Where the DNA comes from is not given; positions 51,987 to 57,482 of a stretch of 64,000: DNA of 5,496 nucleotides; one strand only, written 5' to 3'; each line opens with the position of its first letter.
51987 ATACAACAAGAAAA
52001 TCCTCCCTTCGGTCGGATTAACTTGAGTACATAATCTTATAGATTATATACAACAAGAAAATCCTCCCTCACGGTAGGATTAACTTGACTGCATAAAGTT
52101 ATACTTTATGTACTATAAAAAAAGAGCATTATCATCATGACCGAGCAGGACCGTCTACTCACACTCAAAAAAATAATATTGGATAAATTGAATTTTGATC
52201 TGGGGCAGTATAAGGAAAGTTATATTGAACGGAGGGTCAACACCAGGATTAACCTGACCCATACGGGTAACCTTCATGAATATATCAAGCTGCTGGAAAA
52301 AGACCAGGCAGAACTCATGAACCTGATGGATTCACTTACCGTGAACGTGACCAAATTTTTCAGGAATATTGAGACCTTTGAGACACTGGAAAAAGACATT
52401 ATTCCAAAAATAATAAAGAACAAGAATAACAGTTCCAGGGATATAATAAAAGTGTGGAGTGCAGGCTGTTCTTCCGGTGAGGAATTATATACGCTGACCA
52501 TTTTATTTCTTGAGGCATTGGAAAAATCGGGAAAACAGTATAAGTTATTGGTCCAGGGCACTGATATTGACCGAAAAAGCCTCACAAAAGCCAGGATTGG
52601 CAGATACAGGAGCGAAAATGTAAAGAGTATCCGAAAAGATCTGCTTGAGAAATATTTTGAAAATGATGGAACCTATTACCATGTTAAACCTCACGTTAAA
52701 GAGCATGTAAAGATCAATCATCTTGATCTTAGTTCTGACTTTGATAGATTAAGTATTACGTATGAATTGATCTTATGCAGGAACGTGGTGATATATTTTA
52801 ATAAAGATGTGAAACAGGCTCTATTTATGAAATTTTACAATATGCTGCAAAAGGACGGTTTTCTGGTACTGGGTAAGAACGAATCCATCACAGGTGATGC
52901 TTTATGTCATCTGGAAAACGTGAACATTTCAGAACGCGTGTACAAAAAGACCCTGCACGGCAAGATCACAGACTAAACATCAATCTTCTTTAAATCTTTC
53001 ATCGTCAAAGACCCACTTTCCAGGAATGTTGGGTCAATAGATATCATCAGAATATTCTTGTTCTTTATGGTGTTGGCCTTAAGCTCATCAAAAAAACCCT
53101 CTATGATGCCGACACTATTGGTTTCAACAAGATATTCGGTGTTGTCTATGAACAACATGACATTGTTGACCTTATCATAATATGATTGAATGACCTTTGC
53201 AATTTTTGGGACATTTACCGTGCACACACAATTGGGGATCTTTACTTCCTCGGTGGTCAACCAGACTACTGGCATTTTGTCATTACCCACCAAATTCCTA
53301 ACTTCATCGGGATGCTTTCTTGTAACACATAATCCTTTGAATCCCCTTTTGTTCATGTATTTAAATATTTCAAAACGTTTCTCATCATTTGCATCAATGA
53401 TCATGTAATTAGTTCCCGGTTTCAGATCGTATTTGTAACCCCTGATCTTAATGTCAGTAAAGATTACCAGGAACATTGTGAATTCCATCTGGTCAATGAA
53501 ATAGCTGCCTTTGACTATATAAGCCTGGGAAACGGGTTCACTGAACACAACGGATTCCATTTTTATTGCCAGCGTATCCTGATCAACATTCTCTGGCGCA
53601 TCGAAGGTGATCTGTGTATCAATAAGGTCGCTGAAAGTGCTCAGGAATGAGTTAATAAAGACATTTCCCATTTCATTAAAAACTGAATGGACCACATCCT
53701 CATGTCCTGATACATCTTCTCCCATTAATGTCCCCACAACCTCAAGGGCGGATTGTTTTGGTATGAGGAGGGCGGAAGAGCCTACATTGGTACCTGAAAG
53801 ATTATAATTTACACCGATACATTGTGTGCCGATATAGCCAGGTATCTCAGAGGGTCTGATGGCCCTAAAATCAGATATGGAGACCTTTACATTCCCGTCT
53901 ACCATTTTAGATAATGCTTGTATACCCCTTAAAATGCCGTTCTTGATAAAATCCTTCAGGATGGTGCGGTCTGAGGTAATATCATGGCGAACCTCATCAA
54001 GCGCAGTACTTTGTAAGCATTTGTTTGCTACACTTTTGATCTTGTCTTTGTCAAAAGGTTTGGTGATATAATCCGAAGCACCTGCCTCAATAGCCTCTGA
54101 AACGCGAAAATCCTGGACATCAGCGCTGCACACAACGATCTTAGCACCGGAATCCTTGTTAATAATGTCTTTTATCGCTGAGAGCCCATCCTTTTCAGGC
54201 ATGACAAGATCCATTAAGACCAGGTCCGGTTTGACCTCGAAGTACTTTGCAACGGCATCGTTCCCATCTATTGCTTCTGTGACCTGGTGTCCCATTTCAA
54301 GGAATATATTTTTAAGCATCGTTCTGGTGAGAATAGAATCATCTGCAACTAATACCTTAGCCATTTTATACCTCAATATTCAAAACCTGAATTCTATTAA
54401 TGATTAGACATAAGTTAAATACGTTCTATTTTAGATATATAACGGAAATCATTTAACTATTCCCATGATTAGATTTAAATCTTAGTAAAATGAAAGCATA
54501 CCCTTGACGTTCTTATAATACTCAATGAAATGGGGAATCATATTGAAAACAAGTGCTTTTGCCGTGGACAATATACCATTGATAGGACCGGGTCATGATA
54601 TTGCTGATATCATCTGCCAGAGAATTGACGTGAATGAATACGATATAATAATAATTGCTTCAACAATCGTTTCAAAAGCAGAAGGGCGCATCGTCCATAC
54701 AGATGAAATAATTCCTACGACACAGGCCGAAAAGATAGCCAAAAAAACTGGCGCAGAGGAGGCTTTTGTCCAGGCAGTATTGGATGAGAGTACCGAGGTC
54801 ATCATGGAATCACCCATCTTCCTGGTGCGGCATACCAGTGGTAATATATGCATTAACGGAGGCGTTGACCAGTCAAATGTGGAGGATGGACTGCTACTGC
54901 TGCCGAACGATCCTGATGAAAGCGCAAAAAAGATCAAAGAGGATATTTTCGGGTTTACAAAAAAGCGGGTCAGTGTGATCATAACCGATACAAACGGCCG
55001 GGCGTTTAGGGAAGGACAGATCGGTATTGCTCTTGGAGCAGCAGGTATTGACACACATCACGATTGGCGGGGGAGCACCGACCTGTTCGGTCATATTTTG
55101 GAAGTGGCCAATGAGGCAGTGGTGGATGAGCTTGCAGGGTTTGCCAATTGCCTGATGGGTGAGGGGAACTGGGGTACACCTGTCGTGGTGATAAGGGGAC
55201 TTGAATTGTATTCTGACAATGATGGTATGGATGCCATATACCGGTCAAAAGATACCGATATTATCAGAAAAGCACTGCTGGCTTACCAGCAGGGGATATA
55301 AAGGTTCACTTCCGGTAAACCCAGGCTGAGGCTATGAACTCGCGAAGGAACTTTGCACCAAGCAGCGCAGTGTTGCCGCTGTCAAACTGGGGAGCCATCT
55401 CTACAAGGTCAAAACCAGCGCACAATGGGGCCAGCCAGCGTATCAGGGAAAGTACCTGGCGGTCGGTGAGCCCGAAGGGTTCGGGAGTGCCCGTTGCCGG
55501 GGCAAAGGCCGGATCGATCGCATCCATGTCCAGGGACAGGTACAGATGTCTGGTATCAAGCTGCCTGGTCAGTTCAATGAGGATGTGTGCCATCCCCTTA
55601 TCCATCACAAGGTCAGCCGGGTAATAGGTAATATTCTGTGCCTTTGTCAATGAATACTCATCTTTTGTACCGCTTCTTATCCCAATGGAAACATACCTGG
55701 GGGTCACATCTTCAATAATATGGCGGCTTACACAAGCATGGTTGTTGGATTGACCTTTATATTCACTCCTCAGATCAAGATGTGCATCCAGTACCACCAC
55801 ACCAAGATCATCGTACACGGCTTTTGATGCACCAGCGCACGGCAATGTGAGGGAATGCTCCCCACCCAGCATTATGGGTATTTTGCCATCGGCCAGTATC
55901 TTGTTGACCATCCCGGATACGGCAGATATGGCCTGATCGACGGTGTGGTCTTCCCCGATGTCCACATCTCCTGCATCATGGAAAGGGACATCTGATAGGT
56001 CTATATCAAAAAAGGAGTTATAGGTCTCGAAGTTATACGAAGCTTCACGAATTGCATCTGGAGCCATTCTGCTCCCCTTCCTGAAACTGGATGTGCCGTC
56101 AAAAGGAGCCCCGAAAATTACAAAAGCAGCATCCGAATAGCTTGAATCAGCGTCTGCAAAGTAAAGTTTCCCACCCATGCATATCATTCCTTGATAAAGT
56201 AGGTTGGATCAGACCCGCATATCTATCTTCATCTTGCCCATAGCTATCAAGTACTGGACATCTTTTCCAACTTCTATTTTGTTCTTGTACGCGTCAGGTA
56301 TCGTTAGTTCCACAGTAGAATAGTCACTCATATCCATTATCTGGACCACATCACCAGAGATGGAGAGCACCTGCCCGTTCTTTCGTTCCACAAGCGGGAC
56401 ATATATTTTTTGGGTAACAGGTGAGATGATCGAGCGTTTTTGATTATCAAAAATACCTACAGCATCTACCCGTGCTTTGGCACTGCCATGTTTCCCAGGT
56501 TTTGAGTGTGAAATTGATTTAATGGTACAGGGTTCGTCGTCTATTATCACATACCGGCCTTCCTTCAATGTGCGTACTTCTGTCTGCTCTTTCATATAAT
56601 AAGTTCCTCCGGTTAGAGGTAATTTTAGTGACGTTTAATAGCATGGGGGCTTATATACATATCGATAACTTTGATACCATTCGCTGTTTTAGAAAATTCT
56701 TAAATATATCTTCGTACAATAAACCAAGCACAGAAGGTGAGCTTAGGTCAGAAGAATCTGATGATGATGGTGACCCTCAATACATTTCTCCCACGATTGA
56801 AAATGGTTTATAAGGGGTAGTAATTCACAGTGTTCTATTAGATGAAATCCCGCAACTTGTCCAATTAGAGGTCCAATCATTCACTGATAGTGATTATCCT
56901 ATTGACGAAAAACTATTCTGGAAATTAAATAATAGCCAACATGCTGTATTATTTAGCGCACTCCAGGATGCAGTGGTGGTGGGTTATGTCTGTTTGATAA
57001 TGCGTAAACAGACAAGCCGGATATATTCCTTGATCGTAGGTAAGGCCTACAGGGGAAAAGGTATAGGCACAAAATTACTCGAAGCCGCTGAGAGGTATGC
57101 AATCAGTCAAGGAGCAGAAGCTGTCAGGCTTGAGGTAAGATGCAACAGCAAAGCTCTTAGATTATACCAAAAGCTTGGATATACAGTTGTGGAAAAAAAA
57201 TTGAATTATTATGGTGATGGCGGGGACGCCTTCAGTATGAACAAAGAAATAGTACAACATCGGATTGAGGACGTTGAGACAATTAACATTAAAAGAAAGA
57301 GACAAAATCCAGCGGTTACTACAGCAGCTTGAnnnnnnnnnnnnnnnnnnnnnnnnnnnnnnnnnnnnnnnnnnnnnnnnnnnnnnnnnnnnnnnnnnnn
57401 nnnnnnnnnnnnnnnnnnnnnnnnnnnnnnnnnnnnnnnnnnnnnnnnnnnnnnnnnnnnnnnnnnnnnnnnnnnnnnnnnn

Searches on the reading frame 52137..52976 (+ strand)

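Call 48: search_protein_families(library=pfam, proteins=[window:52137-52976:+], max_evalue=0.001)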
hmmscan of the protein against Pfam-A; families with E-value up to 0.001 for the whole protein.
window:52137-52976:+ (279 aa): 2 families
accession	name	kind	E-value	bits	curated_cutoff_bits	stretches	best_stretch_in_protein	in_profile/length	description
PF01739.24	CheR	-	4.4e-50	170.3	27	1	70-253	1-181/195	CheR methyltransferase, SAM binding domain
PF03705.20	CheR_N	-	1.3e-10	41.2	27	1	10-56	6-52/53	CheR methyltransferase, all-alpha domain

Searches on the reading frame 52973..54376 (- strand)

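Call 48: search_protein_families(library=pfam, proteins=[window:52973-54376:-], max_evalue=0.001)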
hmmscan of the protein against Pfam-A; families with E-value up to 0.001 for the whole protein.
window:52973-54376:- (467 aa): 3 families
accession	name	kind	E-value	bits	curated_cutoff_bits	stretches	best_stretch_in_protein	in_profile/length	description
PF00072.30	Response_reg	-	1.1e-24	87.2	30.2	1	8-116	1-109/111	Response regulator receiver domain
PF05763.18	DUF835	-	2.2e-19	70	33.1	1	330-454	4-126/136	Protein of unknown function (DUF835)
PF13690.11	CheX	-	5.8e-07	29.9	27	1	190-273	4-82/94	Chemotaxis phosphatase CheX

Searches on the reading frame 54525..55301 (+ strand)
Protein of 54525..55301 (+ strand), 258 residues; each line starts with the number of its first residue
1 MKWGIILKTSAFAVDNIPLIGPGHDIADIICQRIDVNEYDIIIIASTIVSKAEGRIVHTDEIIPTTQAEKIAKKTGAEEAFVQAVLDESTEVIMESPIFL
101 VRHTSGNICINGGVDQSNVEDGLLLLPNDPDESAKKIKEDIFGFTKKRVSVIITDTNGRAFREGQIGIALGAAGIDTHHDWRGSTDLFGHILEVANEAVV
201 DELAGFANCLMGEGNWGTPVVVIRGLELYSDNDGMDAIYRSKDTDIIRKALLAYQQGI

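Call 48: search_protein_families(library=pfam, proteins=[window:54525-55301:+], max_evalue=0.001)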
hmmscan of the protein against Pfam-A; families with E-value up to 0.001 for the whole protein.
window:54525-55301:+ (258 aa): 1 family
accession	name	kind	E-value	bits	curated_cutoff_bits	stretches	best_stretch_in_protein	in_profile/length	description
PF01996.21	F420_ligase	-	1.9e-71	240.5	25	1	17-225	4-218/218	F420-0:Gamma-glutamyl ligase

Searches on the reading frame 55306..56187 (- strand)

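Call 48: search_protein_families(library=pfam, proteins=[window:55306-56187:-], max_evalue=0.001)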
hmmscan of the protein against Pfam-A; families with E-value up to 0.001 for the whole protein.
window:55306-56187:- (293 aa): 1 family
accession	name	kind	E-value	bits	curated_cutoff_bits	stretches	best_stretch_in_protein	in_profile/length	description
PF00491.26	Arginase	-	1.2e-80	271.4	22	1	21-284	2-277/280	Arginase family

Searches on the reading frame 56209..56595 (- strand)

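Call 48: search_protein_families(library=pfam, proteins=[window:56209-56595:-], max_evalue=0.001)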
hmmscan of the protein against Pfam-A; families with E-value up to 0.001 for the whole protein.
window:56209-56595:- (128 aa): 3 families
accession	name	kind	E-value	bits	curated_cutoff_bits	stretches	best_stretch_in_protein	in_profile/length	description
PF21485.3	IF5A-like_N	-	1.1e-15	57.7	27.1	1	6-61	7-62/63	Translation initiation factor 5A-like, N-terminal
PF01287.26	eIF-5a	-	3.3e-08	34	24.2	1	69-124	2-65/69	Eukaryotic elongation factor 5A hypusine, DNA-binding OB fold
PF08207.18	EFP_N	-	2.1e-07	31.3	23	1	9-37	4-32/58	Elongation factor P (EF-P) KOW-like domain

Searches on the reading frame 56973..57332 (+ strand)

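Call 48: search_protein_families(library=pfam, proteins=[window:56973-57332:+], max_evalue=0.001)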
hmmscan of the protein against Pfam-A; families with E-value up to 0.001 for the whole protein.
window:56973-57332:+ (119 aa): 6 families
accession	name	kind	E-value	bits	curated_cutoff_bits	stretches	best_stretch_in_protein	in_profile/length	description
PF00583.31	Acetyltransf_1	-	8.9e-17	61.9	20.7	1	2-70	44-116/116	Acetyltransferase (GNAT) family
PF13673.13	Acetyltransf_10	-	1.7e-15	57.5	23.6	1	3-92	43-127/128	Acetyltransferase (GNAT) domain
PF13508.13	Acetyltransf_7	-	3.1e-14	53.6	27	1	2-71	14-83/84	Acetyltransferase (GNAT) domain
PF08445.16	FR47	-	1.6e-08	34.8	22.1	1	9-75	16-82/86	FR47-like protein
PF17013.11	Acetyltransf_15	-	3.7e-05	23.7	35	1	11-105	69-167/210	Putative acetyl-transferase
PF14542.12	Acetyltransf_CG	-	0.00023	21.7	30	1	12-51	22-61/80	GCN5-related N-acetyl-transferase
